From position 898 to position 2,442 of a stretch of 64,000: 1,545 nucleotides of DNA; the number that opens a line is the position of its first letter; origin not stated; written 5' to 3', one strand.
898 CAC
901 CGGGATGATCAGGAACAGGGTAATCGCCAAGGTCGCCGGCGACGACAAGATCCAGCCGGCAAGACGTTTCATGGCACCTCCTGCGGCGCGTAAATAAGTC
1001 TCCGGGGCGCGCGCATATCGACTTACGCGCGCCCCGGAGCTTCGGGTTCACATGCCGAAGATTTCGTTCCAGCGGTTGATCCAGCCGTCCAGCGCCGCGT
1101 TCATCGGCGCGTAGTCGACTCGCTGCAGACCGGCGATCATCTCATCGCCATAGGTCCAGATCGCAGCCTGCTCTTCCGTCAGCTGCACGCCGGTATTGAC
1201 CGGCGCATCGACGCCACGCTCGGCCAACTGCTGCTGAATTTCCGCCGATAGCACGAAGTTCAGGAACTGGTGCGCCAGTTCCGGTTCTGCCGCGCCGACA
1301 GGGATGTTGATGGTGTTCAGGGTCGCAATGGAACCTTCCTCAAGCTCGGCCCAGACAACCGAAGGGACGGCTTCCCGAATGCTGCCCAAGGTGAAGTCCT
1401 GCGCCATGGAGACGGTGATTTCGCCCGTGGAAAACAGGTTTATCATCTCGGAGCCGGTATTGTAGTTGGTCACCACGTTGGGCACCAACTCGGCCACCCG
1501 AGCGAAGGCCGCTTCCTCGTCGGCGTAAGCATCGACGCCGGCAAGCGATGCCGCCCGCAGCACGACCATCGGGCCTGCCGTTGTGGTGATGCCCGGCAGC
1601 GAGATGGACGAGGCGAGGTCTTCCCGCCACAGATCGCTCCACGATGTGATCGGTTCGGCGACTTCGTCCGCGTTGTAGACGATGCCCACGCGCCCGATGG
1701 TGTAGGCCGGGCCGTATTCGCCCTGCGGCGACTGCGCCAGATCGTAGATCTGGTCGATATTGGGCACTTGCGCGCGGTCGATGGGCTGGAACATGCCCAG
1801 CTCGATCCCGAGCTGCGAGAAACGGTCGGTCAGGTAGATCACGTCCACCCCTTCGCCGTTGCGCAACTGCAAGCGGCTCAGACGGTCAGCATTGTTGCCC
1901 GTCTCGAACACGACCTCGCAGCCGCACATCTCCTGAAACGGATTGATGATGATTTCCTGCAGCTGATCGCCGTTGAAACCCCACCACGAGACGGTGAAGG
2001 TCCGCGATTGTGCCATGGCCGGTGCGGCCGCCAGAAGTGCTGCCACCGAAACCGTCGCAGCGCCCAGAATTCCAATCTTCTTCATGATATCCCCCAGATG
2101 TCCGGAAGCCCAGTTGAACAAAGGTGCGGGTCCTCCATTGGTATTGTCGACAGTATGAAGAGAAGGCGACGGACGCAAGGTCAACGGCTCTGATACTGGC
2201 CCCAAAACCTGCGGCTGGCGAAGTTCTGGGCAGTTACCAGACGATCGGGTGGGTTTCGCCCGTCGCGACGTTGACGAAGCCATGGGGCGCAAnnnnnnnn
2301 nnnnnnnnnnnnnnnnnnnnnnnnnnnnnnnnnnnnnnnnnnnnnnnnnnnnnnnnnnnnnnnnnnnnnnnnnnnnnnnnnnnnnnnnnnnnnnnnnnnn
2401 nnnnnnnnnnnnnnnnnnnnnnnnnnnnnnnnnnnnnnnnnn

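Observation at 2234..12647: Divergent locus that may salvage modified (methylated) nucleosides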

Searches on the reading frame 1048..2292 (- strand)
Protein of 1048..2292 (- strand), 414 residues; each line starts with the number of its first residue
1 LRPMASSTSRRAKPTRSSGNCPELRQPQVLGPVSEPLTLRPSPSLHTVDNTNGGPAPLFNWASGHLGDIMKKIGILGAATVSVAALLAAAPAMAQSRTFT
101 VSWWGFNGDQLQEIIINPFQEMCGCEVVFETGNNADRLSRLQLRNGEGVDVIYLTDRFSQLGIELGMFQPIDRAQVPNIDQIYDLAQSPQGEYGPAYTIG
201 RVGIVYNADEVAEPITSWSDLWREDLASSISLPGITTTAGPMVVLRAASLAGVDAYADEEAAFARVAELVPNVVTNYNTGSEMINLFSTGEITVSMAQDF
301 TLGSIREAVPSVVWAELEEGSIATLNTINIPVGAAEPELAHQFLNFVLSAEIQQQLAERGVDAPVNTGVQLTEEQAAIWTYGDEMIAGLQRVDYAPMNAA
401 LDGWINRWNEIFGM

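Call 3: search_protein_families(library=pfam, proteins=[window:1048-2292:-])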
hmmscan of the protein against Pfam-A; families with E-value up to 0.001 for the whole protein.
window:1048-2292:- (414 aa): 4 families
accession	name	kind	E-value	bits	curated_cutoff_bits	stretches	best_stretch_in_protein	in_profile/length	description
PF13416.11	SBP_bac_8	-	8.5e-24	85.2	27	1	116-374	3-270/279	Bacterial extracellular solute-binding protein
PF13343.11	SBP_bac_6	-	2.3e-20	73.6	24.6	1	149-370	4-225/245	Bacterial extracellular solute-binding protein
PF01547.30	SBP_bac_1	-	4.7e-14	53.5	26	1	110-354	9-307/307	Bacterial extracellular solute-binding protein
PF13531.11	SBP_bac_11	-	3.5e-12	47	25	1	115-360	16-225/227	Bacterial extracellular solute-binding protein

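Call 4: search_protein_families(library=ncbifam, proteins=[window:1048-2292:-], max_evalue=0.00001)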
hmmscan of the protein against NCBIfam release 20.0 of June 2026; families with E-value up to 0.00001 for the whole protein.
window:1048-2292:- (414 aa): 5 families
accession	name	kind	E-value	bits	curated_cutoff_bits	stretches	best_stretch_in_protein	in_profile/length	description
NF007048.0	PRK09501.1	equivalog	9.7e-18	64.1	582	1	83-359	14-290/348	spermidine/putrescine ABC transporter substrate-binding protein PotD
NF011620.1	PRK15046.1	equivalog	6.8e-14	51.4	310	1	81-410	9-334/334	2-aminoethylphosphonate ABC transporter substrate-binding protein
TIGR03227.1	PhnS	equivalog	7.6e-14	51.4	395.3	1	82-410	20-344/360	2-aminoethylphosphonate ABC transporter substrate-binding protein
NF007962.0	PRK10682.1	equivalog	3.1e-11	42.9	636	1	82-359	13-311/370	spermidine/putrescine ABC transporter substrate-binding protein PotF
TIGR01254.1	sfuA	subfamily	3.3e-09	36.5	93.4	1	119-370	27-273/306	thiamine ABC transporter substrate-binding protein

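Call 34: search_solved_structures(query=window:1048-2085:-, max_evalue=0.00001)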
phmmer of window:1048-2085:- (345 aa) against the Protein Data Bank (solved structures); distinct sequences matched with E-value up to 0.00001: 28.
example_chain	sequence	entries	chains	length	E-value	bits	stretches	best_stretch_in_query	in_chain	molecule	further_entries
4edp_A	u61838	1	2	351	1.9e-74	254.3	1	27-343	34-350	ABC transporter, substrate-binding protein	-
8y5h_E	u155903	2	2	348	1.8e-17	67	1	32-290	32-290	Spermidine/putrescine-binding periplasmic protein | Putrescine-binding periplasmic protein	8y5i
1pot_A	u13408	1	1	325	4.2e-17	65.8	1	46-290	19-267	SPERMIDINE/PUTRESCINE-BINDING PROTEIN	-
1poy_1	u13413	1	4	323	4.2e-17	65.8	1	46-290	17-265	SPERMIDINE/PUTRESCINE-BINDING PROTEIN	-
7xjm_A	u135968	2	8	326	1.1e-15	61.2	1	41-304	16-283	Putrescine-binding periplasmic protein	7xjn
3pu5_A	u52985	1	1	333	8e-13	51.7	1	29-340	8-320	extracellular solute-binding protein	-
1a99_A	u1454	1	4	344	6.2e-11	45.5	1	40-291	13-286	PUTRESCINE-BINDING PROTEIN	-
6ye0_B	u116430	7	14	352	6.7e-11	45.4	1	40-291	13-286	Putrescine-binding periplasmic protein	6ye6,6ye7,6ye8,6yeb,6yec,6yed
3ttk_A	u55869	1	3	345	8.6e-11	45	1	43-289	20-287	Polyamine transport protein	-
3ttm_A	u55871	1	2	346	8.6e-11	45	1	43-289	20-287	Polyamine transport protein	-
4gl0_A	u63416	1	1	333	1.2e-10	44.5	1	22-289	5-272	Lmo0810 protein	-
2v84_A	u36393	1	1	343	1.3e-10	44.4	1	46-293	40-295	SPERMIDINE/PUTRESCINE ABC TRANSPORTER, PERIPLASMIC BINDING PROTEIN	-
8asz_A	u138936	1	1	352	1.4e-10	44.3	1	40-291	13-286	Putrescine-binding periplasmic protein PotF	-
7oyy_A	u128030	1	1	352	2.3e-10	43.6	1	47-291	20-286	Putrescine-binding periplasmic protein PotF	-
8at0_A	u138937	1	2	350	3e-10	43.2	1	46-291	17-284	Putrescine-binding periplasmic protein PotF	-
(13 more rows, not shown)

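Call 74: search_solved_structures(query=window:1048-2085:-, max_evalue=1e-16, show_alignments=3)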
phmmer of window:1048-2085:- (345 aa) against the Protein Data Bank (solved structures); distinct sequences matched with E-value up to 1e-16: 4.
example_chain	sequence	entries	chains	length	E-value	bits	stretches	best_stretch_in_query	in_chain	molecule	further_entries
4edp_A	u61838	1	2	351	1.9e-74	254.3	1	27-343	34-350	ABC transporter, substrate-binding protein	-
8y5h_E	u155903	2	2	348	1.8e-17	67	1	32-290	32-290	Spermidine/putrescine-binding periplasmic protein | Putrescine-binding periplasmic protein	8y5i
1pot_A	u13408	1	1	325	4.2e-17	65.8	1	46-290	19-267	SPERMIDINE/PUTRESCINE-BINDING PROTEIN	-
1poy_1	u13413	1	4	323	4.2e-17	65.8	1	46-290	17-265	SPERMIDINE/PUTRESCINE-BINDING PROTEIN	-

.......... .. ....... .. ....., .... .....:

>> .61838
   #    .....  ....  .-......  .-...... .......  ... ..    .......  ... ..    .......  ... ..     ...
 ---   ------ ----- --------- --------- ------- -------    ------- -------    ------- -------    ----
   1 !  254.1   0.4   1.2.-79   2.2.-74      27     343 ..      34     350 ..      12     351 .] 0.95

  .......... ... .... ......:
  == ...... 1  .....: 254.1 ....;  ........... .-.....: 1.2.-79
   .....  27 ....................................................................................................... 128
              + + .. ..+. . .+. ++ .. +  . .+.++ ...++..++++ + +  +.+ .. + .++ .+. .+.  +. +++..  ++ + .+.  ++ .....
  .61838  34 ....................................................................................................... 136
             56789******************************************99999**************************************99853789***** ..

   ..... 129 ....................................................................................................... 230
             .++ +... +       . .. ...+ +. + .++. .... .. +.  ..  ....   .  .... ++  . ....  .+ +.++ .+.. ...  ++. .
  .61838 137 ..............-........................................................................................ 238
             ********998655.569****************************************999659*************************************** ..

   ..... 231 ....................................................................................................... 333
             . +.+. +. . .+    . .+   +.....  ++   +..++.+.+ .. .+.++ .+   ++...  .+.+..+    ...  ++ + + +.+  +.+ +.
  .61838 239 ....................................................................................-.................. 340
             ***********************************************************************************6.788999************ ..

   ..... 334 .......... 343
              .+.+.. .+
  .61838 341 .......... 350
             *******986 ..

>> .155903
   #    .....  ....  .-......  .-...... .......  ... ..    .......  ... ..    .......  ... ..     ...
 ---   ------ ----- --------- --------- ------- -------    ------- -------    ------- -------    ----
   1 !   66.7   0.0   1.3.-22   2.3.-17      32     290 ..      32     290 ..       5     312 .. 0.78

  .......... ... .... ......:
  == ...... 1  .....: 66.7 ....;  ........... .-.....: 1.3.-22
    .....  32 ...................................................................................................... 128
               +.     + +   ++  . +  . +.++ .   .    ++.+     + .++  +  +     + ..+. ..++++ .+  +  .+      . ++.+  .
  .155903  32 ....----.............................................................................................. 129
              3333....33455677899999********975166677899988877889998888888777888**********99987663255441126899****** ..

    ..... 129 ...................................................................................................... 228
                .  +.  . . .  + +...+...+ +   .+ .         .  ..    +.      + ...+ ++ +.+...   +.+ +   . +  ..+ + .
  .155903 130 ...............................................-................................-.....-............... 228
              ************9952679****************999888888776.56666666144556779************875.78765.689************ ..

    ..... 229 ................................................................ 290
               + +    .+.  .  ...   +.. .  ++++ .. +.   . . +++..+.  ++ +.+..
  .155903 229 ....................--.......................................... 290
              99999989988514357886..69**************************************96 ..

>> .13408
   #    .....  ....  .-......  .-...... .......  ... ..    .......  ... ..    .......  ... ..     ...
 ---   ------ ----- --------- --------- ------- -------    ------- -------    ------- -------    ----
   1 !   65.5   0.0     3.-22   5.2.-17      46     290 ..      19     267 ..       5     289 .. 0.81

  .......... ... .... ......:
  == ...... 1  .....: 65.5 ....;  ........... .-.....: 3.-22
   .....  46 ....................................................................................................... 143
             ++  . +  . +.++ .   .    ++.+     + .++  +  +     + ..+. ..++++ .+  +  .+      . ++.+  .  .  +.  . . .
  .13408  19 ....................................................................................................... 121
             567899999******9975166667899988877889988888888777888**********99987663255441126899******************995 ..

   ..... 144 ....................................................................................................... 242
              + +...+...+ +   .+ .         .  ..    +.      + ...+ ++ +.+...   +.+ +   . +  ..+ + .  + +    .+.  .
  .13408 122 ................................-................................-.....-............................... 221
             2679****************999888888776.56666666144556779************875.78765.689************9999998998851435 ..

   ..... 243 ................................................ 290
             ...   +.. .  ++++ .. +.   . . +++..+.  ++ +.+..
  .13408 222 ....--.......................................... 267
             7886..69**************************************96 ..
